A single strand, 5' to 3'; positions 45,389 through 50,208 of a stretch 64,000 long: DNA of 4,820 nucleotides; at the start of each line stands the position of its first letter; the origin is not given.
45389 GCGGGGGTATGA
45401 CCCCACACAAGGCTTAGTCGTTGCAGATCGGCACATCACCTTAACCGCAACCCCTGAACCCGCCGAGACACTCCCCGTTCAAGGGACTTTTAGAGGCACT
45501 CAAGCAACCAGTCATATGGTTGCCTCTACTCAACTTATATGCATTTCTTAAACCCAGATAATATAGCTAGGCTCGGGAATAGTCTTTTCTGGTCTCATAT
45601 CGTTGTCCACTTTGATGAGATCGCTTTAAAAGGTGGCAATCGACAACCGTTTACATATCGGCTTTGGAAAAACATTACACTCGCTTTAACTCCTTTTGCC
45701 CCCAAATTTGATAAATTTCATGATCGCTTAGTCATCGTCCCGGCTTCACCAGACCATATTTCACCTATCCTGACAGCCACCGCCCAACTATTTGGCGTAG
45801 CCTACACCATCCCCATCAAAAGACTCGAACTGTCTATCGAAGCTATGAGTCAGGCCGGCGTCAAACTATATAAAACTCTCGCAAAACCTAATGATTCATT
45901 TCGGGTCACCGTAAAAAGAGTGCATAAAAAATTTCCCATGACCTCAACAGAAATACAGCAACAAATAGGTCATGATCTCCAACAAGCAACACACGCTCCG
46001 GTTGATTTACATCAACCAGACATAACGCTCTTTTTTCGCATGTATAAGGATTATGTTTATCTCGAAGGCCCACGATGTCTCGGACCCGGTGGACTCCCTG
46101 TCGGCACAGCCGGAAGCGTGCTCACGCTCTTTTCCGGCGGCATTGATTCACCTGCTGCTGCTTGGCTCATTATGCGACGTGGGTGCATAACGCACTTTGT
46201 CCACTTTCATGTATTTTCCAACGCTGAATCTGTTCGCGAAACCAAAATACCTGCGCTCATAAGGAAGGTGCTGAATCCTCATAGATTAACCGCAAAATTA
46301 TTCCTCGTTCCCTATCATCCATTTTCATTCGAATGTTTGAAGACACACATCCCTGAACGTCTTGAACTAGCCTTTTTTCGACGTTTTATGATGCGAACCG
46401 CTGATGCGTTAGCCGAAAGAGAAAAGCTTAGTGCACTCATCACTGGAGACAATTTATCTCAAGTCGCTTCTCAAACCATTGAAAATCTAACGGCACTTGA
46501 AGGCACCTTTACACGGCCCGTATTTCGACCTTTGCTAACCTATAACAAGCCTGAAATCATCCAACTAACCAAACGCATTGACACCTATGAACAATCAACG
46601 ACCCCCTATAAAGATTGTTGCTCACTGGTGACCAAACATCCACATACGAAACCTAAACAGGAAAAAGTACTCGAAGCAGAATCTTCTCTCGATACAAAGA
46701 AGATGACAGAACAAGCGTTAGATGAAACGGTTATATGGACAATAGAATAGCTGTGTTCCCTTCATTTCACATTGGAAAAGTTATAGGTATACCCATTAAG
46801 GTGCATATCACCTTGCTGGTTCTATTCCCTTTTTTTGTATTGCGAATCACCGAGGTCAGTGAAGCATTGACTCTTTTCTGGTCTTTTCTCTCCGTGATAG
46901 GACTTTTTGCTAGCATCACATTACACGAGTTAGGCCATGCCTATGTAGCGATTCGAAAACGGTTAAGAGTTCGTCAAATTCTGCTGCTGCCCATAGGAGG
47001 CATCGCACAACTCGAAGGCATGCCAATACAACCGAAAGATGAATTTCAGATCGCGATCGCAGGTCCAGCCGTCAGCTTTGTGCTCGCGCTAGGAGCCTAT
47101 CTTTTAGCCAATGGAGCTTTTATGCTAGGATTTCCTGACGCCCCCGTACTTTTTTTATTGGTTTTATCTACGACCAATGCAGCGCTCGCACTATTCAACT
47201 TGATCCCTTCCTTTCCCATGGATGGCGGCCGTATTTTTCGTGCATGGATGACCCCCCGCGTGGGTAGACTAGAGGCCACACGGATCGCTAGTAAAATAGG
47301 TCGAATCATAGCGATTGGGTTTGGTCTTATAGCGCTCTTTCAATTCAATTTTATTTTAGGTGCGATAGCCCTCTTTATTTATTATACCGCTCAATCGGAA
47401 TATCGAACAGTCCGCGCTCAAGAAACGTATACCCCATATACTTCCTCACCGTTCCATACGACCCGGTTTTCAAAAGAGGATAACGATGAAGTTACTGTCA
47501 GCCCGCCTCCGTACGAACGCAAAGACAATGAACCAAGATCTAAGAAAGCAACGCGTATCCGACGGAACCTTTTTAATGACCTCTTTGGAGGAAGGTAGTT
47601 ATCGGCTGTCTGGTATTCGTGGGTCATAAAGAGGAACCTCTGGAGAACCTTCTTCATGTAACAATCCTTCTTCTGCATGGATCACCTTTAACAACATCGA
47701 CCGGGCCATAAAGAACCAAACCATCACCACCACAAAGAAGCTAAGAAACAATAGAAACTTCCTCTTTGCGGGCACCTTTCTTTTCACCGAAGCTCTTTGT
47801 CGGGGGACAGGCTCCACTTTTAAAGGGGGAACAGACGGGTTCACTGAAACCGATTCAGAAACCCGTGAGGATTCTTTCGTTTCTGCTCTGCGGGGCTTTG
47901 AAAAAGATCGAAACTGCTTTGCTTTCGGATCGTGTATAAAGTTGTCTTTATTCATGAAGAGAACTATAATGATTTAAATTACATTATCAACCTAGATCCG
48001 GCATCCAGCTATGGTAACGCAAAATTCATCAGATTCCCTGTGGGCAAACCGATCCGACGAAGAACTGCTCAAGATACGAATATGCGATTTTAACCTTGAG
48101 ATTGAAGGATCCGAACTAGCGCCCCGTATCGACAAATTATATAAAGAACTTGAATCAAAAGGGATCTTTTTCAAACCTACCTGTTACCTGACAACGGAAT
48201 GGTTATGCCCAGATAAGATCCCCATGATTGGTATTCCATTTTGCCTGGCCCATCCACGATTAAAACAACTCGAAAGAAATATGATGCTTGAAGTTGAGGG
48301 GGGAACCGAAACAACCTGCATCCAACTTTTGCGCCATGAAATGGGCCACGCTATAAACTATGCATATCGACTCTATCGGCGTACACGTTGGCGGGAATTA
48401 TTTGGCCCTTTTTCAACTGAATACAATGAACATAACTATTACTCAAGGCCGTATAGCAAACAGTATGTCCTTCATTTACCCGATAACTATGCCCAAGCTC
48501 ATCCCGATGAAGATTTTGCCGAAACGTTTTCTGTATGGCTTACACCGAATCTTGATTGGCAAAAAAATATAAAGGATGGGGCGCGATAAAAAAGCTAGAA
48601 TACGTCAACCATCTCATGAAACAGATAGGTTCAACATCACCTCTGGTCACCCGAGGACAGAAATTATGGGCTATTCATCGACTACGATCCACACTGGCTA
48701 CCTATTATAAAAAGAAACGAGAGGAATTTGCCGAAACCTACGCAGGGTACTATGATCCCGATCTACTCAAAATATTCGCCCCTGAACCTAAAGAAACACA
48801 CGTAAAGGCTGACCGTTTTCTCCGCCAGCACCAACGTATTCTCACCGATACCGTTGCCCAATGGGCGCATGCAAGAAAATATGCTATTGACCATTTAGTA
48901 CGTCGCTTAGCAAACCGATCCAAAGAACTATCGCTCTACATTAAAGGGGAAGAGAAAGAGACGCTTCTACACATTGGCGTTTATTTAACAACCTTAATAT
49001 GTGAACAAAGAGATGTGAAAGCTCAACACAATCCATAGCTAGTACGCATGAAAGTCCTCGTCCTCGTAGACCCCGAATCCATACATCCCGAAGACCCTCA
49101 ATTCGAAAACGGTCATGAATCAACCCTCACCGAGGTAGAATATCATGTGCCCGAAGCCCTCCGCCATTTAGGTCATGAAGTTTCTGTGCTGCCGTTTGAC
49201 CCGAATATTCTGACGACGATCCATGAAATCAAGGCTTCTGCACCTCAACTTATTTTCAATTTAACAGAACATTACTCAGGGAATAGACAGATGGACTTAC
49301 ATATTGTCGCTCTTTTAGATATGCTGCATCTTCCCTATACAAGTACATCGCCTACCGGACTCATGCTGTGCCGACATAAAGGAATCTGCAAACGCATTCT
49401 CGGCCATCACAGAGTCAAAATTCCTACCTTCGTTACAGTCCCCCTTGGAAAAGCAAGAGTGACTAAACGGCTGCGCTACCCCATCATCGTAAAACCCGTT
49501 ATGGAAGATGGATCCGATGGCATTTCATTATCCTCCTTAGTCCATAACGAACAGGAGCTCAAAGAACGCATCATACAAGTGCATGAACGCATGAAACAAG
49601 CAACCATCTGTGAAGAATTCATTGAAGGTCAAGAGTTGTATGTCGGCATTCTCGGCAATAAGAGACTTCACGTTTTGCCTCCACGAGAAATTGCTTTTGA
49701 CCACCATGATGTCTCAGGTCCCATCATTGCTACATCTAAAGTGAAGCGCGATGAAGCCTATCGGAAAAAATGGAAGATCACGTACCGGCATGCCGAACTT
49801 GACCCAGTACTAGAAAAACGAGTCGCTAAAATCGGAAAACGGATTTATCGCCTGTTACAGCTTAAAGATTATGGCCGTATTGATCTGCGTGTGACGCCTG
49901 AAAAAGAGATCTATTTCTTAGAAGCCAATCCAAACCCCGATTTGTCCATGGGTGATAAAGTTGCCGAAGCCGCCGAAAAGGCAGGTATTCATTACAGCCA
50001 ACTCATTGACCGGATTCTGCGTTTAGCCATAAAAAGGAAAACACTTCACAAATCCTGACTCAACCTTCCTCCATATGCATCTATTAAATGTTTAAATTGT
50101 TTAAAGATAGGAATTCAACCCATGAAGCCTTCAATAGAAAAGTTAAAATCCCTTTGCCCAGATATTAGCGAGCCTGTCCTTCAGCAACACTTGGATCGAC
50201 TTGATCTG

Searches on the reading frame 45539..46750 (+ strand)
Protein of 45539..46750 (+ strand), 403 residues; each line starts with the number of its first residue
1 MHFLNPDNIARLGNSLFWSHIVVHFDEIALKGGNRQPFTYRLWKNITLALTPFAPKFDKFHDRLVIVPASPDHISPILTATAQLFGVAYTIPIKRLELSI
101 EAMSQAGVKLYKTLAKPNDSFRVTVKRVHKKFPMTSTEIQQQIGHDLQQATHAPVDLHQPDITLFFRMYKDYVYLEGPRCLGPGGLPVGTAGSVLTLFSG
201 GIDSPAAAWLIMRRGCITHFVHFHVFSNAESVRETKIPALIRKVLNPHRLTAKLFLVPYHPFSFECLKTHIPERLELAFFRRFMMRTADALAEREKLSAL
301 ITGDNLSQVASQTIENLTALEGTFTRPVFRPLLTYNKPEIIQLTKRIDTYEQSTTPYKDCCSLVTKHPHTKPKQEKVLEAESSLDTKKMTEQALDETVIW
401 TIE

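Call 58: search_protein_families(library=pfam, proteins=[window:45539-46750:+], max_evalue=0.00001)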
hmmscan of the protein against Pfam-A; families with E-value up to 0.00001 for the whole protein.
window:45539-46750:+ (403 aa): 3 families
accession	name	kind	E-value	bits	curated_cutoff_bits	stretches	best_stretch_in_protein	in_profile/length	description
PF02568.20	ThiI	-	1.5e-56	191.6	20.5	1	189-384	1-195/197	Thiamine biosynthesis protein (ThiI)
PF02926.22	THUMP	-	8.2e-12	45.8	20.6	1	100-175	4-81/84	THUMP domain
PF22025.1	ThiI_fer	-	1.3e-10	42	25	1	20-88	1-69/72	ThiI ferredoxin-like domain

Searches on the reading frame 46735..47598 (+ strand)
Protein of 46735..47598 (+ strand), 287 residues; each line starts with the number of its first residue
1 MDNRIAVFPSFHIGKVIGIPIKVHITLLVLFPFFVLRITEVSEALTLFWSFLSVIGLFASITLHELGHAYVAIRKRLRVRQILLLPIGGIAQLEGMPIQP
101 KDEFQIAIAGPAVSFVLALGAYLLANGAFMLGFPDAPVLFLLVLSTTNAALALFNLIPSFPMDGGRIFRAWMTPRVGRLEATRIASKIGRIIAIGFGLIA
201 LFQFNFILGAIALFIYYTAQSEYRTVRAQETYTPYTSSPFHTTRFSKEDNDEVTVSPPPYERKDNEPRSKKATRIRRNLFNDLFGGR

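Call 58: search_protein_families(library=pfam, proteins=[window:46735-47598:+], max_evalue=0.00001)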
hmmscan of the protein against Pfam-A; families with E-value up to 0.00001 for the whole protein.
window:46735-47598:+ (287 aa): 1 family
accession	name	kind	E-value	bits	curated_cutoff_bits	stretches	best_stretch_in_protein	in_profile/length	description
PF02163.28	Peptidase_M50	-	3.8e-23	82.4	27.2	2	54-125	3-100/221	Peptidase family M50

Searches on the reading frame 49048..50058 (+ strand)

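Call 58: search_protein_families(library=pfam, proteins=[window:49048-50058:+], max_evalue=0.00001)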
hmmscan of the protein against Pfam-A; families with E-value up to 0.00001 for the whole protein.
window:49048-50058:+ (336 aa): 1 family
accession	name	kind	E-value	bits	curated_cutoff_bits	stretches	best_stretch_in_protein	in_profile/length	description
PF07478.18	Dala_Dala_lig_C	-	4.1e-29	102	24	1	136-324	29-203/204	D-ala D-ala ligase C-terminus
